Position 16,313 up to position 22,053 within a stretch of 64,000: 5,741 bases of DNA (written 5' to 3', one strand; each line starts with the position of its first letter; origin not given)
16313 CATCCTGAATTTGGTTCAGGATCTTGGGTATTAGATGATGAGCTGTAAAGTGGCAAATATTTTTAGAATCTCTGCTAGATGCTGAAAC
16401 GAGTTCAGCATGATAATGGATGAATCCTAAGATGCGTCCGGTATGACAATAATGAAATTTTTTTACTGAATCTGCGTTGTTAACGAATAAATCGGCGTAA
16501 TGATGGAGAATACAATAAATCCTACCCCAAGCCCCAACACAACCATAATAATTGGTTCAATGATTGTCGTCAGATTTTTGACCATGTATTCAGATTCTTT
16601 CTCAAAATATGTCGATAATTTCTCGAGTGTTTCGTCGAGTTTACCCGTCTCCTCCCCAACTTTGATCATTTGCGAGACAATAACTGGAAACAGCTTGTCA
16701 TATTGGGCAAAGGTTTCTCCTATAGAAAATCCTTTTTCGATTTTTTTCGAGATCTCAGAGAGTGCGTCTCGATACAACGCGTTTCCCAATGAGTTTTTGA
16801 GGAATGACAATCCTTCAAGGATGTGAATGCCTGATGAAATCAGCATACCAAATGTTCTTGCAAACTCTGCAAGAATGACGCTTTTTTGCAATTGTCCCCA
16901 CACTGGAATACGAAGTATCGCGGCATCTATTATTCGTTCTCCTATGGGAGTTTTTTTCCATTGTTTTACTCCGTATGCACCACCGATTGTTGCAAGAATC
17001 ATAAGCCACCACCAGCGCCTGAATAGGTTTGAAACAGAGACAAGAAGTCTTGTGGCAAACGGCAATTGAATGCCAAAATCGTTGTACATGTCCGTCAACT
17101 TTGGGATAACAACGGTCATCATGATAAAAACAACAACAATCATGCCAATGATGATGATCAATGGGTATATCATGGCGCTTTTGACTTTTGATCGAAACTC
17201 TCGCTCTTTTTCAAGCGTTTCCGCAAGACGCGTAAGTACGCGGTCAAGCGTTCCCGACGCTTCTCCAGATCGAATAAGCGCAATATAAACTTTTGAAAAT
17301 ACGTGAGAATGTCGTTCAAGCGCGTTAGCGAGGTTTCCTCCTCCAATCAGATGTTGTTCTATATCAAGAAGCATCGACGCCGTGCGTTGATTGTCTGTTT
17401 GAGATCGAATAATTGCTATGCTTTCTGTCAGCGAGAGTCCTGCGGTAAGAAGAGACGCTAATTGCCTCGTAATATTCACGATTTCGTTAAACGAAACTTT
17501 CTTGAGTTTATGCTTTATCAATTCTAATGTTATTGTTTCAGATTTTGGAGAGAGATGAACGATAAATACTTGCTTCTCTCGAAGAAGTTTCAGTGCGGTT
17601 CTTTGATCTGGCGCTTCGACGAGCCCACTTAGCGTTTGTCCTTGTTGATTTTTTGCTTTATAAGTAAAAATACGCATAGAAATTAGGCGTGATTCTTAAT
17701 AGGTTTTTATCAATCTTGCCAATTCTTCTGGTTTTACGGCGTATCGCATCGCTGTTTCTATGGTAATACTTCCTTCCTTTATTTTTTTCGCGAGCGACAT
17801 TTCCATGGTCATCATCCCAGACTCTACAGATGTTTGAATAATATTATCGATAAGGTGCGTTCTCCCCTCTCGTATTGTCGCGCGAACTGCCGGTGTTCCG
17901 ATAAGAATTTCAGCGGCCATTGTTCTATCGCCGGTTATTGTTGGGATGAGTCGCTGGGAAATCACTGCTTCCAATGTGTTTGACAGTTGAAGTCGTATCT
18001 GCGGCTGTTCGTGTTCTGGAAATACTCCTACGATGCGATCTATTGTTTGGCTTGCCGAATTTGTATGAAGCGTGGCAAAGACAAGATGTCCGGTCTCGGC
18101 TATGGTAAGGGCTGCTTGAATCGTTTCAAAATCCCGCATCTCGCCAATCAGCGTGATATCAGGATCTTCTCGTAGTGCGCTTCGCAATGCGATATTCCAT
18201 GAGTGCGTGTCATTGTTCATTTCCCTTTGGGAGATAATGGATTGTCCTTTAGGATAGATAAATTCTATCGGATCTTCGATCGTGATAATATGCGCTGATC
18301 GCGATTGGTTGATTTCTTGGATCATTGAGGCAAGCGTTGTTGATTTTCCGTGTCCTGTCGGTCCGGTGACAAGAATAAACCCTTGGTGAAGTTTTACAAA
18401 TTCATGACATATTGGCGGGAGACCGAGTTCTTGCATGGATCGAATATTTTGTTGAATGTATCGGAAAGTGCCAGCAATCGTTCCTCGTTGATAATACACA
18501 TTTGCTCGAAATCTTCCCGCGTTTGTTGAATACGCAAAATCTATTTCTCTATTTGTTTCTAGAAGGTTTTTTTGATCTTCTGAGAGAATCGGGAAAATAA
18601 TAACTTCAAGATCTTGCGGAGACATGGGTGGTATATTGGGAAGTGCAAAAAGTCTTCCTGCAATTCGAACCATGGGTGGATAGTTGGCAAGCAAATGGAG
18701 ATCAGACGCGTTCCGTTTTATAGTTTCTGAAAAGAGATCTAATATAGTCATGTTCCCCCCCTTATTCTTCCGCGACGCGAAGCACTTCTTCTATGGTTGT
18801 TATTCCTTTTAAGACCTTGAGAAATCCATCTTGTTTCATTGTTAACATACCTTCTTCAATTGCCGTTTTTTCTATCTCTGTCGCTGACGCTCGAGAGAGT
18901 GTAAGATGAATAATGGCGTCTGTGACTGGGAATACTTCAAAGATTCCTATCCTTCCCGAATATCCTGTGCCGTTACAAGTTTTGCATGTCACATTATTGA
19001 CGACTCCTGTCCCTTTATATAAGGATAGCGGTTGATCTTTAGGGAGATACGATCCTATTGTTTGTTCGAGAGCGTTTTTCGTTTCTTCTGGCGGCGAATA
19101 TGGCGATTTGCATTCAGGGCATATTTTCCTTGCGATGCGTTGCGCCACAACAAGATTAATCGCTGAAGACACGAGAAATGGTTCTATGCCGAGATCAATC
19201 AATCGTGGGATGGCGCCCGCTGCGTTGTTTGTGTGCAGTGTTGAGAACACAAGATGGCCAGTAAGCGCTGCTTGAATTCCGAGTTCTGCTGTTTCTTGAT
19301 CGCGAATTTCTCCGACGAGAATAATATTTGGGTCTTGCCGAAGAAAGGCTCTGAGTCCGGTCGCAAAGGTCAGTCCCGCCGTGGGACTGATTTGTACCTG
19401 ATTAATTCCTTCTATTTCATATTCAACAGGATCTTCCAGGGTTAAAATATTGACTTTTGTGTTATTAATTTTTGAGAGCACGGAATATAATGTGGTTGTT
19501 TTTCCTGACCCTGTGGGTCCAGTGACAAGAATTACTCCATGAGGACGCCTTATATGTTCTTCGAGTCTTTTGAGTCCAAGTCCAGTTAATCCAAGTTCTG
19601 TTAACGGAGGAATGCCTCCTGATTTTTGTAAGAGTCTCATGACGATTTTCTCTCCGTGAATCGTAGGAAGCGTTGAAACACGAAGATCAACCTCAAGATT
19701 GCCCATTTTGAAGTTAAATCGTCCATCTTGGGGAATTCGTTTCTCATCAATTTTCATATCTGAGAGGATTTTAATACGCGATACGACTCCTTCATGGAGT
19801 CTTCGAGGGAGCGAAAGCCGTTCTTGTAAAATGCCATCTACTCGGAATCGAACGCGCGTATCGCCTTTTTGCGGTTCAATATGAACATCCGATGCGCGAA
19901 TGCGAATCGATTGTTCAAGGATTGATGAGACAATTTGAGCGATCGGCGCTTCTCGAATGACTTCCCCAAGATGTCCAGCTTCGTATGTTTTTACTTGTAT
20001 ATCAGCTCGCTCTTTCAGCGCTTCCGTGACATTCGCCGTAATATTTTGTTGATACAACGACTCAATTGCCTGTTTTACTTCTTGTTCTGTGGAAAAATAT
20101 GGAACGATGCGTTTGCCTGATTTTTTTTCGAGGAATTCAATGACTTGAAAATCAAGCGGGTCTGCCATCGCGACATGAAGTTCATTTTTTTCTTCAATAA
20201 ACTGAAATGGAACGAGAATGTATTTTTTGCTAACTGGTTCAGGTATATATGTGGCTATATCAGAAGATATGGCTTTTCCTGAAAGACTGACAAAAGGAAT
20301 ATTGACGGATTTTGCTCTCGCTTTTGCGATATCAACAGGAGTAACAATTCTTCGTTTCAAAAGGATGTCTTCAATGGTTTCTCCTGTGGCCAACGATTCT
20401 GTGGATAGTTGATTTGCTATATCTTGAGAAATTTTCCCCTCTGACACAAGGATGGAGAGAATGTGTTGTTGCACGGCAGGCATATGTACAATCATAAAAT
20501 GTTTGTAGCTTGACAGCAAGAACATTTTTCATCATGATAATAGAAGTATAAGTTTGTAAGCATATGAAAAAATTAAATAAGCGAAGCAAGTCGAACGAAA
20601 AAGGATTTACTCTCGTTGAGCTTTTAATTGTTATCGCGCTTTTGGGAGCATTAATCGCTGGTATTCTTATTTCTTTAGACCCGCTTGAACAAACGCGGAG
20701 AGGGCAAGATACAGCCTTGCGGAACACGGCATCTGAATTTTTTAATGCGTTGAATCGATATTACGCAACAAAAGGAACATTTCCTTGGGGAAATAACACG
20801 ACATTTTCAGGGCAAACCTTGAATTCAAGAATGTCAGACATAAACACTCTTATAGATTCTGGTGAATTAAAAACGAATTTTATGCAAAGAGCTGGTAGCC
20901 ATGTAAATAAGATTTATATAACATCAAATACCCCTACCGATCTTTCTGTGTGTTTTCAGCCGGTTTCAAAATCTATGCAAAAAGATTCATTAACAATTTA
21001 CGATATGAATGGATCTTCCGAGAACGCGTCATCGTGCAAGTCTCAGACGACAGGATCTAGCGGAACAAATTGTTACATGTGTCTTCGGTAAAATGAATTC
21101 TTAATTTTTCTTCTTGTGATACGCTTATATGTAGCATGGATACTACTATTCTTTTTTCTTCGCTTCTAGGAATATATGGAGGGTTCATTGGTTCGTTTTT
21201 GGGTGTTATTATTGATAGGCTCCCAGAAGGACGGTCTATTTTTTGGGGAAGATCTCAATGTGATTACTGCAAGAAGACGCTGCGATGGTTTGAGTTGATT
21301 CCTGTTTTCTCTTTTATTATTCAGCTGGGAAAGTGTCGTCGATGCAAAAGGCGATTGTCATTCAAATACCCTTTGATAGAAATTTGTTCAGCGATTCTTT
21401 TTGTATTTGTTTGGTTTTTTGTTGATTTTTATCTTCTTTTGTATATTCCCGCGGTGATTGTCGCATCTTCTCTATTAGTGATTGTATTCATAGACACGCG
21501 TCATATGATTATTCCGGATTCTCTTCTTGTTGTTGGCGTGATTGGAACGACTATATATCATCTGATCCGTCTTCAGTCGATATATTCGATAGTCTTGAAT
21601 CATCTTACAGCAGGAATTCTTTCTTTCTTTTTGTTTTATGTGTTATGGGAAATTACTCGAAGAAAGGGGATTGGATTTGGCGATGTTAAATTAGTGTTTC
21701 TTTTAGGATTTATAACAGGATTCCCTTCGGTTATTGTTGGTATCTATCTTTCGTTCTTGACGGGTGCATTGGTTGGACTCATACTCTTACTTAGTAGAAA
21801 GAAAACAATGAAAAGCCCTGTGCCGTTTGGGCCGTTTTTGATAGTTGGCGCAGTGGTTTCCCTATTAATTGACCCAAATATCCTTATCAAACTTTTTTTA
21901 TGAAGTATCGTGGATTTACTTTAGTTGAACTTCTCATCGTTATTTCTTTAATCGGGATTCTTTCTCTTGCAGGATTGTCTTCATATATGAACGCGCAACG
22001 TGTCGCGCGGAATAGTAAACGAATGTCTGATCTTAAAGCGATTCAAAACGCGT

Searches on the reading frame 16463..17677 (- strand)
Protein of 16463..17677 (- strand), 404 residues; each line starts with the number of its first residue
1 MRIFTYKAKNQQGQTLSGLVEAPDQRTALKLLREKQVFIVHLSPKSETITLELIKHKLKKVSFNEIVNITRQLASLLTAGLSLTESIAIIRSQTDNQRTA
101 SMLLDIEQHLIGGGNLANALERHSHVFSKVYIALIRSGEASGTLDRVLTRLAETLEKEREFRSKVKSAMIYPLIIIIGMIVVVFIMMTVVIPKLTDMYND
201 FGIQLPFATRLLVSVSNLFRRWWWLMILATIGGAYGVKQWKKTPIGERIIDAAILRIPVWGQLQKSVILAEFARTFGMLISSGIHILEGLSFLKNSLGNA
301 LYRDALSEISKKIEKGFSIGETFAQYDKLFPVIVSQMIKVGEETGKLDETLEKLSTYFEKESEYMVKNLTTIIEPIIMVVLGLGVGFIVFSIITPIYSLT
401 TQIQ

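Call 77: search_protein_families(library=pfam, proteins=[window:16463-17677:-], max_evalue=0.01)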
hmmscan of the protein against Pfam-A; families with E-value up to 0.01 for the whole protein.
window:16463-17677:- (404 aa): 1 family
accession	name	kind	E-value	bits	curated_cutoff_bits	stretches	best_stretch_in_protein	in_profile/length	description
PF00482.28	T2SSF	-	2.8e-63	211.9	25.2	2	70-192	2-125/125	Type II secretion system (T2SS), protein F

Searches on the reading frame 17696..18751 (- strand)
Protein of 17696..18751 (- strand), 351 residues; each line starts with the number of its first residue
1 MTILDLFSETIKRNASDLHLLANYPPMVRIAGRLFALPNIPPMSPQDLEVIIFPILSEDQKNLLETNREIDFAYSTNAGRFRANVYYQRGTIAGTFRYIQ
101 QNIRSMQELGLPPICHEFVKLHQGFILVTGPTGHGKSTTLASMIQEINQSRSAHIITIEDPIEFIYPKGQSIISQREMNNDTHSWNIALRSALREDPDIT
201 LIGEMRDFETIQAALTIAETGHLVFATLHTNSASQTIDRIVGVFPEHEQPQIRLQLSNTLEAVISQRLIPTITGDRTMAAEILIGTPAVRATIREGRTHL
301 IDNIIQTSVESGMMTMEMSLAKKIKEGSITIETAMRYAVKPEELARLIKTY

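Call 77: search_protein_families(library=pfam, proteins=[window:17696-18751:-], max_evalue=0.01)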
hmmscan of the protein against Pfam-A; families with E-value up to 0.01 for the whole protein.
window:17696-18751:- (351 aa): 7 families
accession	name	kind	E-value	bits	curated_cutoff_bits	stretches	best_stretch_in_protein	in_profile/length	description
PF00437.27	T2SSE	-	8.9e-44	150.1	24.9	1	115-323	134-342/370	Type II/IV secretion system protein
PF13401.12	AAA_22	-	6.4e-05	23.7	27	1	122-159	4-33/130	AAA domain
PF01935.23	DUF87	-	0.00062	20.4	23.2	1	126-156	26-56/220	Helicase HerA, central domain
PF25199.1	nSTAND_NTPase5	-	0.0017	18.6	34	1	123-164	41-82/145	Novel STAND NTPase 5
PF04851.21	ResIII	-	0.0027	18.1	22.5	1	103-164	4-65/164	Type III restriction enzyme, res subunit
PF13245.12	AAA_19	-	0.0047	17.6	25.1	0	120-172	8-54/134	AAA domain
PF13191.12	AAA_16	-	0.0098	16.8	32.6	0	124-155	25-53/167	AAA ATPase domain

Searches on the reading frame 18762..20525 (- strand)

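Call 62: search_protein_families(library=pfam, proteins=[window:18762-20525:-], max_evalue=0.00001)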
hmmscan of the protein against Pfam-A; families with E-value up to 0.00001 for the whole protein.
window:18762-20525:- (587 aa): 2 families
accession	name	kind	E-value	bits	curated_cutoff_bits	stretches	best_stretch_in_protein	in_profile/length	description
PF00437.27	T2SSE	-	9.5e-128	426.4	24.9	1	192-583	5-370/370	Type II/IV secretion system protein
PF05157.20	MshEN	-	2.6e-15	56.6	23.1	1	75-160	2-86/90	MshEN domain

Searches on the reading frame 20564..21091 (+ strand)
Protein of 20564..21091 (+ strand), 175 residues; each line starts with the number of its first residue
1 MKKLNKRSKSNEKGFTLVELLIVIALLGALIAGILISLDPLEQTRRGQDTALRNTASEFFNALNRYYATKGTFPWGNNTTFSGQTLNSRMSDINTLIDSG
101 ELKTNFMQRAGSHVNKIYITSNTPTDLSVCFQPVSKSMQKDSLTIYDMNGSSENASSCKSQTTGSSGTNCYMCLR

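Call 77: search_protein_families(library=pfam, proteins=[window:20564-21091:+], max_evalue=0.01)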
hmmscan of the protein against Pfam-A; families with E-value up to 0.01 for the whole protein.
window:20564-21091:+ (175 aa): 1 family
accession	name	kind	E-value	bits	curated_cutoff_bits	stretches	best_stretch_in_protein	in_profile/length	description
PF07963.17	N_methyl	-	2.2e-08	33.8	21.2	1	10-35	2-27/27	Prokaryotic N-terminal methylation motif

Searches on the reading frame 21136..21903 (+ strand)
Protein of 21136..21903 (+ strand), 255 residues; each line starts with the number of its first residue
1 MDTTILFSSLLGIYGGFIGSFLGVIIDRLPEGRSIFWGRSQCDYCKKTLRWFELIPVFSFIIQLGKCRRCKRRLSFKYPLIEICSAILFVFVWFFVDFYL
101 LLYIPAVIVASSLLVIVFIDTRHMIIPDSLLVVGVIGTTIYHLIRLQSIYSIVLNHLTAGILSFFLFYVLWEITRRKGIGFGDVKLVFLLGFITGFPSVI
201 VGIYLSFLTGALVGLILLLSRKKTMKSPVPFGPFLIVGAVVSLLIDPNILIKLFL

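Call 77: search_protein_families(library=pfam, proteins=[window:21136-21903:+], max_evalue=0.01)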
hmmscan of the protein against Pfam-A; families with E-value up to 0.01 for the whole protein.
window:21136-21903:+ (255 aa): 2 families
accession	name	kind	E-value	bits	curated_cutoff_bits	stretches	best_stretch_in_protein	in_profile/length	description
PF06750.18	A24_N_bact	-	1.7e-29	102.1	23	1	13-94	1-82/84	Bacterial Peptidase A24 N-terminal domain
PF01478.23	Peptidase_A24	-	2.1e-15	57.5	26.5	1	108-215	2-104/104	Type IV leader peptidase family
